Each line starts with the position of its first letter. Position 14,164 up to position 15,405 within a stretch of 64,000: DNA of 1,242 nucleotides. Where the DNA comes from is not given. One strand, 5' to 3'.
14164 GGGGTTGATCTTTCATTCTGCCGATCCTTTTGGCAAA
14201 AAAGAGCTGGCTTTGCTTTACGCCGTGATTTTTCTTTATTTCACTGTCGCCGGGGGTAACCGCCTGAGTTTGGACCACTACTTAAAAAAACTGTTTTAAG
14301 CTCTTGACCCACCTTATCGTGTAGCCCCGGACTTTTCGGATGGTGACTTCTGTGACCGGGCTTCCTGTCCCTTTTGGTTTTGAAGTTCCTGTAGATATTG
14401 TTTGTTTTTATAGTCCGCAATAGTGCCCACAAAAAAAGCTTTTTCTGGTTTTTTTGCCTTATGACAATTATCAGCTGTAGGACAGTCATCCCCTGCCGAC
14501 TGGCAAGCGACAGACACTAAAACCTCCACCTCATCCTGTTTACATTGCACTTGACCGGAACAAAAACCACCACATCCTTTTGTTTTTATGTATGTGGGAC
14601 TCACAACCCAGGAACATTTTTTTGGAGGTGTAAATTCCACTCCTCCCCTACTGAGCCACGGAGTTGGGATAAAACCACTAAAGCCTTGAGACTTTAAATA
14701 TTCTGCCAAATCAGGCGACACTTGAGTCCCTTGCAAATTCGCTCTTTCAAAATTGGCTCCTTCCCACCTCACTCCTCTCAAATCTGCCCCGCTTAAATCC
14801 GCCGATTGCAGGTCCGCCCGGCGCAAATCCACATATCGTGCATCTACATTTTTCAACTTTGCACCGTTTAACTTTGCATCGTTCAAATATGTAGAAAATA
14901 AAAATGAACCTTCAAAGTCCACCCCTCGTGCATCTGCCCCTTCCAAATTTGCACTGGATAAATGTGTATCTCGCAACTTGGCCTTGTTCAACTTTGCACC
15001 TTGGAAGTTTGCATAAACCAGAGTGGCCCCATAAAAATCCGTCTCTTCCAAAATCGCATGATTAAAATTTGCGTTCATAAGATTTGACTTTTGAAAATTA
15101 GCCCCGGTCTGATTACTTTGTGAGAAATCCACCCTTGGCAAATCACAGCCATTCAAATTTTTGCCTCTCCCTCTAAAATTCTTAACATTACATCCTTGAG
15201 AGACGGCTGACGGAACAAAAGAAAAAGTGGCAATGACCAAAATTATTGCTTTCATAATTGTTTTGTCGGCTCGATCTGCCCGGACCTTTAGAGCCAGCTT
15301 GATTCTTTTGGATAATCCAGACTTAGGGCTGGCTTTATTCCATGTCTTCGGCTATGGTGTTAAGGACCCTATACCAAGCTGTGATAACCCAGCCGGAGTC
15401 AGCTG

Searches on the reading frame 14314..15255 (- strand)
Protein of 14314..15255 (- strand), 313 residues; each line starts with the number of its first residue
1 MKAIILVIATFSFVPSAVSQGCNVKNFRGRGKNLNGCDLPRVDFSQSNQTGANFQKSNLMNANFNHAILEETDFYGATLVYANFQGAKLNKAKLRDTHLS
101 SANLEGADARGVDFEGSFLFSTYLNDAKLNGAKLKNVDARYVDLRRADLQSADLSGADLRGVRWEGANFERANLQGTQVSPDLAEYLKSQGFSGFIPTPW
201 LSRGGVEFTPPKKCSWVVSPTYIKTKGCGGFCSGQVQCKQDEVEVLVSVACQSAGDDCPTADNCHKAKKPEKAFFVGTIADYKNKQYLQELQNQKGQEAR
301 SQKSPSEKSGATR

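Call 8: search_protein_families(library=pfam, proteins=[window:14314-15255:-], max_evalue=0.01)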
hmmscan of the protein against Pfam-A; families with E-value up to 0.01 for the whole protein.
window:14314-15255:- (313 aa): 4 families
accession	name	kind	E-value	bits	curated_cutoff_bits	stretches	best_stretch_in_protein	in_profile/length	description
PF00805.28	Pentapeptide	-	2e-42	142.7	20.2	5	57-96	1-40/40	Pentapeptide repeats (8 copies)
PF13599.13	Pentapeptide_4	-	2.2e-19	69.7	38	2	52-119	6-73/78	Pentapeptide repeat region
PF13576.12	Pentapeptide_3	-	9.7e-16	58.2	27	2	35-78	2-48/48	Pentapeptide repeats (9 copies)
PF25296.1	Decapeptide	-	0.0017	18.6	45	0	52-109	10-67/74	Decapeptide repeat region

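Call 9: search_protein_families(library=ncbifam, proteins=[window:14314-15255:-], max_evalue=0.01)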
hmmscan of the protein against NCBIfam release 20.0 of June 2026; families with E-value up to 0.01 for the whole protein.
window:14314-15255:- (313 aa): 19 families
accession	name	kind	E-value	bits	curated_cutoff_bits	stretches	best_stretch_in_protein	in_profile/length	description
NF052603.1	penta_Alr5209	equivalog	3.2e-26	91.7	125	3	58-138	14-94/113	Alr5209 family pentapeptide repeat protein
NF047416.1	penta_HetL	equivalog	1.3e-22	80.4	260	1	31-178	67-217/218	heterocyst differentiation pentapeptide repeat protein HetL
NF011743.0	PRK15196.1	equivalog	1.6e-16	60.2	354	1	30-175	175-320/350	type III secretion system effector PipB2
NF011744.0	PRK15197.1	equivalog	3.7e-16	59.2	274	2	38-136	155-253/291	SPI-2 type III secretion system effector PipB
NF000349.1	mfpA_AE000516.2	equivalog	2.9e-12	46.8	360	2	20-141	35-156/183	pentapeptide repeat protein MfpA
NF033086.2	penta_rpt_Qnr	equivalog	1.3e-11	44.6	240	1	36-150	65-189/211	Qnr family pentapeptide repeat protein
NF012152.0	penta_rpt_QnrC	exception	1.4e-11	44.8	500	1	34-216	13-202/221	QnrC family quinolone resistance pentapeptide repeat protein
NF000071.4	penta_rpt_QnrA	exception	1.7e-11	44.3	450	1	11-153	46-198/218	QnrA family quinolone resistance pentapeptide repeat protein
NF038182.1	penta_rpt_SmQnr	exception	1.1e-09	38.5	460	1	43-153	86-196/215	SmQnr family pentapeptide repeat protein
NF012151.0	penta_rpt_QnrAS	exception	1.7e-09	38.1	490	1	24-150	69-195/218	QnrAS family quinolone resistance pentapeptide repeat protein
NF000421.1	penta_rpt_QnrVC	exception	4.1e-09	36.7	460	1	32-151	77-196/218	QnrVC family quinolone resistance pentapeptide repeat protein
NF000056.3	penta_rpt_QnrS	exception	1.2e-08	34.9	460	1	41-143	86-193/218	QnrS family quinolone resistance pentapeptide repeat protein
NF033375.2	penta_rpt_QnrE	exception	2.1e-08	34.4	480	1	19-155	51-197/214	QnrE family quinolone resistance pentapeptide repeat protein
NF000420.1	penta_rpt_QnrB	exception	3.6e-08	33.7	460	1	19-154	51-196/214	QnrB family quinolone resistance pentapeptide repeat protein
NF000139.2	penta_rpt_QnrD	exception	9.9e-07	28.9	425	1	33-180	50-197/214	QnrD family quinolone resistance pentapeptide repeat protein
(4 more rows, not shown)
